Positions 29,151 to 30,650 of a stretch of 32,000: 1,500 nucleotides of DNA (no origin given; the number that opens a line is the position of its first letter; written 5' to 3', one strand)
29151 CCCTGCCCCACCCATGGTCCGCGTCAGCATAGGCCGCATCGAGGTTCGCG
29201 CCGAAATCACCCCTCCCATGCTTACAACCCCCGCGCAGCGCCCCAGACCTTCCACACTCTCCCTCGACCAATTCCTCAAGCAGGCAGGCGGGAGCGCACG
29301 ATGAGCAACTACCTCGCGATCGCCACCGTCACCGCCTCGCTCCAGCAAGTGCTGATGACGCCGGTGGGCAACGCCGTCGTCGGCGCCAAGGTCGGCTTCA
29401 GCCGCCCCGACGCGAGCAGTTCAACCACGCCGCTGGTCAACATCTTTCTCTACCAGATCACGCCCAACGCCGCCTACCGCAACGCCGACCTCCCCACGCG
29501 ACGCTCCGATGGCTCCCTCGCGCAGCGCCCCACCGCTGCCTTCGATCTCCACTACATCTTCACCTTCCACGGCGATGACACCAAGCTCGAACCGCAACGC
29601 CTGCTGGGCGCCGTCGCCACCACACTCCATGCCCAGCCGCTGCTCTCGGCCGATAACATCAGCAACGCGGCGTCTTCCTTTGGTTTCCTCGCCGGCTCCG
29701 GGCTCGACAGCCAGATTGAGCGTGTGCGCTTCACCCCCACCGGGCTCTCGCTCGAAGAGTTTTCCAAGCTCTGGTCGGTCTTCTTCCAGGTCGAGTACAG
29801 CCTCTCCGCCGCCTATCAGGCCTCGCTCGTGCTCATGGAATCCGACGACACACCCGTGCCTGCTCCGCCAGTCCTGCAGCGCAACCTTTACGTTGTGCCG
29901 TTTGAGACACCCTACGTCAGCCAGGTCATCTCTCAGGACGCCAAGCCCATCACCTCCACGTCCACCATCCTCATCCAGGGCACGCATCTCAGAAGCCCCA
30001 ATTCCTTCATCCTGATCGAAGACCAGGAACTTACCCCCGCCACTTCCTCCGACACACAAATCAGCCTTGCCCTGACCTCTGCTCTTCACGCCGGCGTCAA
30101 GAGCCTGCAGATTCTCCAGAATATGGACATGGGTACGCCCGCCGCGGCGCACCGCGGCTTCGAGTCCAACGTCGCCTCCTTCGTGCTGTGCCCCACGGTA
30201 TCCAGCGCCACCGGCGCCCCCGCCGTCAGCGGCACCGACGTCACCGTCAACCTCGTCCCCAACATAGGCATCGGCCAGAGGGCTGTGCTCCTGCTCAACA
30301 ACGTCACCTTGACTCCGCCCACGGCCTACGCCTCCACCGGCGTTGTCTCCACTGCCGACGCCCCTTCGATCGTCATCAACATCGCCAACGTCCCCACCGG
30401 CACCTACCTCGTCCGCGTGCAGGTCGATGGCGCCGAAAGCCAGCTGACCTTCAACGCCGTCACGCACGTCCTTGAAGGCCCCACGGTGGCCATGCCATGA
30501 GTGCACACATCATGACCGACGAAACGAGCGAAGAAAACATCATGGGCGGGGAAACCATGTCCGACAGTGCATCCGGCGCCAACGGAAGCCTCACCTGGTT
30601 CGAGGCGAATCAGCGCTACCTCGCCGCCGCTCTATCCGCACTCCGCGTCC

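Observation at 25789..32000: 5' module of an uncharacterised extracellular contractile injection system (eCIS) in an Acidobacteria-like chromosome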

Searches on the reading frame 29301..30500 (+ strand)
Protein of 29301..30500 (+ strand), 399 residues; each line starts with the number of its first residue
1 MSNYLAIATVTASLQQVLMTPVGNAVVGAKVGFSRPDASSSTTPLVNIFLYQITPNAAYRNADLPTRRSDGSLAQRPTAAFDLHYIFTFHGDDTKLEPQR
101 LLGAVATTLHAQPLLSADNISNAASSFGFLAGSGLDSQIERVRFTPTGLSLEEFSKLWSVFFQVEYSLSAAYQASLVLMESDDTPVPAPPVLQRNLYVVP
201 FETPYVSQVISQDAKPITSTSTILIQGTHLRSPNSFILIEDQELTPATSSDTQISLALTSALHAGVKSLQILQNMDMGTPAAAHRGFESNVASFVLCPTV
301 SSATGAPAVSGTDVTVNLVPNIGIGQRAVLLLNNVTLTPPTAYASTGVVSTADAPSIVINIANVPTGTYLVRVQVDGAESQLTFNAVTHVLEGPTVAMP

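Call 6: search_protein_families(library=pfam, proteins=[window:29301-30500:+], max_evalue=0.01)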
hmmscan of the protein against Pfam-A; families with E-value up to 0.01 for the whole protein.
window:29301-30500:+ (399 aa): 1 family
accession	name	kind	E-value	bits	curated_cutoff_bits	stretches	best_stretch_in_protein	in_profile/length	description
PF14065.11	Pvc16_N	-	2.8e-43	148.2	27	1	9-192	1-179/180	Pvc16 N-terminal domain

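Call 7: search_protein_families(library=ncbifam, proteins=[window:29301-30500:+], max_evalue=0.01)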
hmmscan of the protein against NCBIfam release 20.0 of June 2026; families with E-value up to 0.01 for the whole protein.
window:29301-30500:+ (399 aa): 1 family
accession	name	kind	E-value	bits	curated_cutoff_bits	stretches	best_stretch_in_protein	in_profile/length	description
TIGR03053.1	PS_I_psaM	equivalog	0.004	16.7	22.85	1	250-266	2-18/29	photosystem I reaction center subunit XII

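Call 10: find_encoding_contigs(protein=window:29301-30497:+, flank=10000, max_places=6)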
Protein window:29301-30497:+ (399 aa): no gene with exactly this product is on record in the collection.

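Call 11: search_protein_families(library=phrogs, proteins=[window:29301-30500:+], max_evalue=0.01)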
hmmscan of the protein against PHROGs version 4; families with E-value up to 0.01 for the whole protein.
window:29301-30500:+ (399 aa): 0 families

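Call 18: search_solved_structures(query=window:29301-30500:+, max_evalue=0.01)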
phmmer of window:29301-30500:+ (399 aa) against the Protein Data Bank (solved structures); distinct sequences matched with E-value up to 0.01: 0.

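Call 75: search_dna_similar(query=window:29301-30497:+, collection=plasmids, mode=protein, max_rows=40, max_evalue=0.001)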
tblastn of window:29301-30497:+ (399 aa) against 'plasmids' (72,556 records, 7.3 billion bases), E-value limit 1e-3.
Records with a match: 18; places in all: 18; records where one place covers at least 80% of the query: 12.
Best place of each record, by identity: <60% 18.
By first word of the organism name: Ensifer 4; Cereibacter 3; Streptomyces 2; Kovacikia 1; Pseudanabaena 1; Novosphingobium 1; Brasilonema 1; Ciceribacter 1; Nostoc 1; Mycobacterium 1; and 2 more.
By predicted mobility (MOB-suite, as given by PLSDB): non-mobilizable 11; conjugative 5; mobilizable 2.
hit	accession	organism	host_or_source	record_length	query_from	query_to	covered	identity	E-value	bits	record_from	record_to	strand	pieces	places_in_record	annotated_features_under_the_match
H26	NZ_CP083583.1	Kovacikia minuta CCNUW1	cell culture,fresh water lake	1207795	1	385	96%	38.8%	7e-64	228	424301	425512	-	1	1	record has no annotation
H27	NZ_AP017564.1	Pseudanabaena sp. ABRG5-3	-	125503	1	382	96%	37.5%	5e-59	214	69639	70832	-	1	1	DUF4255 domain-containing protein | response regulator transcription factor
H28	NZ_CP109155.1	Streptomyces europaeiscabiei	-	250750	1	399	100%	32.3%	1e-43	169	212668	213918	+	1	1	DUF4255 domain-containing protein | hypothetical protein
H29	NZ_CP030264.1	Ensifer adhaerens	Zea mays,whole organism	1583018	1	386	97%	31.7%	9e-41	161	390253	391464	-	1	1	none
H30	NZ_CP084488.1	Ensifer adhaerens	cellculture,soil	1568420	1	386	97%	31.7%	2e-40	160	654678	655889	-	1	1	none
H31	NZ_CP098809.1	Ensifer adhaerens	whole organism,soil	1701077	1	386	97%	31.7%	3e-40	159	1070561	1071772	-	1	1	none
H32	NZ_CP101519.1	Ensifer adhaerens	cell cuture,rhizosphere soil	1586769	1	386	97%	31.4%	4e-40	159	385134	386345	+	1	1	none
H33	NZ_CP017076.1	Novosphingobium resinovorum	single cell,soil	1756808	1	383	96%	31.6%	3e-37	151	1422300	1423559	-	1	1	none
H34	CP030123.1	Brasilonema octagenarum UFV-E1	Eucalyptus grandis,mixed culture,leaves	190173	1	385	96%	30.2%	5e-38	153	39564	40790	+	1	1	DUF4255 domain-containing protein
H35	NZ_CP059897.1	Ciceribacter thiooxidans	mixed culture,soil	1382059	1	386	97%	29.6%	2e-37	151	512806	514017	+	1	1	none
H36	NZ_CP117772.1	Nostoc sp. UHCC 0926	whole organism,lichen surface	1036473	1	388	97%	29.5%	1e-18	96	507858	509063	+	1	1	none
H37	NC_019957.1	Mycobacterium sp. JS623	-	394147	46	399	89%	27.4%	4e-22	106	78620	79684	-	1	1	DUF4255 domain-containing protein | ATP-binding protein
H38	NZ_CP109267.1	Streptomyces sp. NBC_01643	-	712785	1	209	52%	33.3%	3e-10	70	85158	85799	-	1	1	DUF4255 domain-containing protein | hypothetical protein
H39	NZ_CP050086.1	Rhizobium leguminosarum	Trifolium pratense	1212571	1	194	49%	33.2%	9e-13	77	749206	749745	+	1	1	record has no annotation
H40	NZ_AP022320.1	Burkholderia sp. THE68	Togo hemipterus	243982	6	187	46%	28.4%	3e-4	50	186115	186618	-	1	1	Pvc16 family protein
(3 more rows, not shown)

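Call 76: get_annotated_region(hit=H28, flank=16000)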
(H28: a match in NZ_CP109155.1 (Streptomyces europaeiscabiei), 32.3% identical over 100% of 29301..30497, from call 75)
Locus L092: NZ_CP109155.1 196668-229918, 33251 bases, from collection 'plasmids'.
description: Streptomyces europaeiscabiei strain NBC 01735 plasmid unnamed1, complete sequence
organism: Streptomyces europaeiscabiei (NCBI taxid 146819)
taxonomy: Bacteria; Actinomycetota; Actinomycetes; Kitasatosporales; Streptomycetaceae; Streptomyces; Streptomyces europaeiscabiei
host: -; source: -; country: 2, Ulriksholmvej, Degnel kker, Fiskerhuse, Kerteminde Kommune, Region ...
typing (MOB-suite, as given by PLSDB): mobilizable; replicon rep_cluster_1879; relaxase MOBF
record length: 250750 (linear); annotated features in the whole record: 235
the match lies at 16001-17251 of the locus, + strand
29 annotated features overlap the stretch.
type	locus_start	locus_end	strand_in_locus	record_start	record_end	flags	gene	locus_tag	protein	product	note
CDS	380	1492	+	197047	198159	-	-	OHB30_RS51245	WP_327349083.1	bifunctional DNA primase/polymerase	-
CDS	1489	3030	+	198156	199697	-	-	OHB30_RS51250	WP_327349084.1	phage/plasmid primase, P4 family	GO:0006260 - DNA replication [Evidence IEA]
CDS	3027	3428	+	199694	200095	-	-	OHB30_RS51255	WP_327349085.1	DUF6009 family protein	-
CDS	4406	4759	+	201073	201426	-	-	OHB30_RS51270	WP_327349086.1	hypothetical protein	-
CDS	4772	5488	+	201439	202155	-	-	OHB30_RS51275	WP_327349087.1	sulfite exporter TauE/SafE family protein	GO:0006810 - transport [Evidence IEA]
CDS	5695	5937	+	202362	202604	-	-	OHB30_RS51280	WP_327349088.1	hypothetical protein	-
CDS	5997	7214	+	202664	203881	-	-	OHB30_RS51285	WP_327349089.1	hypothetical protein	-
CDS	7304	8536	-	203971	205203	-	-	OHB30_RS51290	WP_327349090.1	MFS transporter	-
CDS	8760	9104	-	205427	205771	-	-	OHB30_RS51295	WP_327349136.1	hypothetical protein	-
CDS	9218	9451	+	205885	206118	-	-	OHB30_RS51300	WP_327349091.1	hypothetical protein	-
CDS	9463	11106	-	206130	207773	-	-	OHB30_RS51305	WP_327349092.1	DUF4157 domain-containing protein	-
CDS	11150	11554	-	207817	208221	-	-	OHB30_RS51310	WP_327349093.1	hypothetical protein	-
CDS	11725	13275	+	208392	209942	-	-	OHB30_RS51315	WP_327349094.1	phage tail sheath C-terminal domain-containing protein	-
CDS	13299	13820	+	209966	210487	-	-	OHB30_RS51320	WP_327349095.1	phage tail protein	-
CDS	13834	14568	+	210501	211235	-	-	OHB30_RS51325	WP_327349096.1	hypothetical protein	-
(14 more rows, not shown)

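Call 80: search_solved_structures(query=A4, max_evalue=1, show_alignments=1)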
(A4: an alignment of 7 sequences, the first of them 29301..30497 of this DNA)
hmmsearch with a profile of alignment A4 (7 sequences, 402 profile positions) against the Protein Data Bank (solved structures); distinct sequences matched with E-value up to 1: 3.
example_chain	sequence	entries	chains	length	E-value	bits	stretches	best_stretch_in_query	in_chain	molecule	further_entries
3ghp_A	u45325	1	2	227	0.07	15.2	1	219-313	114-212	Cellulosomal scaffoldin adaptor protein B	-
2z8h_A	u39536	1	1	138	0.39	12.7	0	213-266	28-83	Transcription regulator protein BACH1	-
3gdi_A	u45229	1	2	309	0.94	11.5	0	335-399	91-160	Period circadian protein homolog 2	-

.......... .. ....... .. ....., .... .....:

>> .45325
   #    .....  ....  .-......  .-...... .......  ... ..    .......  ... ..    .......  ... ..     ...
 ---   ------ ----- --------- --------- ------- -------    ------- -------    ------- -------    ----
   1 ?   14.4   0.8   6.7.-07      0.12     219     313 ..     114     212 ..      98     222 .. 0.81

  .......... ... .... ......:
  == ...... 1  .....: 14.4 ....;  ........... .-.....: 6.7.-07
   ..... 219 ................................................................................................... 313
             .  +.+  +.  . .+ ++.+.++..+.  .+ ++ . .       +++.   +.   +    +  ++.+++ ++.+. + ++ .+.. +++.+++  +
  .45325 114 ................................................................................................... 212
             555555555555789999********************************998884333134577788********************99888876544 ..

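Call 94: search_dna_similar(query=window:29301-30497:+, collection=phages, mode=protein, max_rows=10, max_evalue=0.001)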
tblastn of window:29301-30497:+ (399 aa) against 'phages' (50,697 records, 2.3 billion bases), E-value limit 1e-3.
No match.
